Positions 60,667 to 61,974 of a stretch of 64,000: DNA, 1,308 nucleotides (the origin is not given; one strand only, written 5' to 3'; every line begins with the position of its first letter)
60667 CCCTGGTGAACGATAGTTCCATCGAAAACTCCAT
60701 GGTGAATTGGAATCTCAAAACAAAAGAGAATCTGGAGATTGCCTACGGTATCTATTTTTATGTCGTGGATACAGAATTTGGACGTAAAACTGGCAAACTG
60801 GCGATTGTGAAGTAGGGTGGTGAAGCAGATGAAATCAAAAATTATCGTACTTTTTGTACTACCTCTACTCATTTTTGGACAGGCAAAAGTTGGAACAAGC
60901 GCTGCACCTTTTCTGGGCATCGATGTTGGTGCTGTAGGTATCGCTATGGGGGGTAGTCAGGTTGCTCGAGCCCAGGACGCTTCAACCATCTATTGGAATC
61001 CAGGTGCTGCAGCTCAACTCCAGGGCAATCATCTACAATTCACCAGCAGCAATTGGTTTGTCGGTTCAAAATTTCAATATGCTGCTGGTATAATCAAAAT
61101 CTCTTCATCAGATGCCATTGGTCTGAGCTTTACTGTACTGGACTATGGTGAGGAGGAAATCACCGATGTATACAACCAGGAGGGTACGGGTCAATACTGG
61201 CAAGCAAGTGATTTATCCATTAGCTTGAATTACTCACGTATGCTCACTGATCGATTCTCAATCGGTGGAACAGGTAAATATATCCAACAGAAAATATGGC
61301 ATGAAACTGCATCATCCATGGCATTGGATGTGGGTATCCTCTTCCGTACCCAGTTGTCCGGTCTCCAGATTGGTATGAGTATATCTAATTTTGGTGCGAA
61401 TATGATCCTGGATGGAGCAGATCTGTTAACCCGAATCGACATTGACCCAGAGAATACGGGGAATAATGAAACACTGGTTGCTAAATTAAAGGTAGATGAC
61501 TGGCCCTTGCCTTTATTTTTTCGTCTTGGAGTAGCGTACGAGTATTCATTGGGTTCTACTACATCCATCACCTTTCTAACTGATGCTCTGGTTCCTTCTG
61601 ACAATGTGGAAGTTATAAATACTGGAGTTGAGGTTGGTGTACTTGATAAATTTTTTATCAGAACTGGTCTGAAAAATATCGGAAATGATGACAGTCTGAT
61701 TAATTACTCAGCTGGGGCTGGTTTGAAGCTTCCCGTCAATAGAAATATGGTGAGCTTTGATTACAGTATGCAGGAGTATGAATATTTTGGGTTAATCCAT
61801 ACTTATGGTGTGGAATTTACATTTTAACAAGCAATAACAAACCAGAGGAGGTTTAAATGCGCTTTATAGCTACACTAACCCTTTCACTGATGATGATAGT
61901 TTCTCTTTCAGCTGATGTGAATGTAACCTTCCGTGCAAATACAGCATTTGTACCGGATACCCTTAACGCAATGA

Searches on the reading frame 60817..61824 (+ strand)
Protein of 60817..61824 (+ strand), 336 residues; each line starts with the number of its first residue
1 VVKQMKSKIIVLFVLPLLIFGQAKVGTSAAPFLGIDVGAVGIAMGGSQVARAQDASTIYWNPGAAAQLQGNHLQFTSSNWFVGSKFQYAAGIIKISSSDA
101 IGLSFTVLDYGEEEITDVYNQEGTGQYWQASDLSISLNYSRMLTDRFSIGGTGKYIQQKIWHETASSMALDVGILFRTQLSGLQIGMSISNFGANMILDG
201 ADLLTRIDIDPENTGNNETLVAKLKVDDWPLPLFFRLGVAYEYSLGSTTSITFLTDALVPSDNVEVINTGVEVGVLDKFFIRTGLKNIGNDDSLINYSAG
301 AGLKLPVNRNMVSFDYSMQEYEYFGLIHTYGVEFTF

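Call 30: search_protein_families(library=ncbifam, max_evalue=0.00001, proteins=[window:60817-61824:+])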
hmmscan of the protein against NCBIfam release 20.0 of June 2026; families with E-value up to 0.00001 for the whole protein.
window:60817-61824:+ (336 aa): 4 families
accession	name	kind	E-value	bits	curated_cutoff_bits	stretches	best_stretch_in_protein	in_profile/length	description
NF033709.1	PorV_fam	subfamily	3.4e-53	181.3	90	1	27-336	1-326/326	PorV/PorQ family protein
NF033711.1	T9SS_PorQ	equivalog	1.4e-26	93.3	220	1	9-195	7-190/335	type IX secretion system protein PorQ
NF033710.1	T9SS_OM_PorV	equivalog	3.3e-19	69.3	250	1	23-256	19-244/367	type IX secretion system outer membrane channel protein PorV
NF052325.1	PorVQ2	equivalog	2.1e-17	63.1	325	1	29-187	26-193/354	putative type IX sorting system protein PorV2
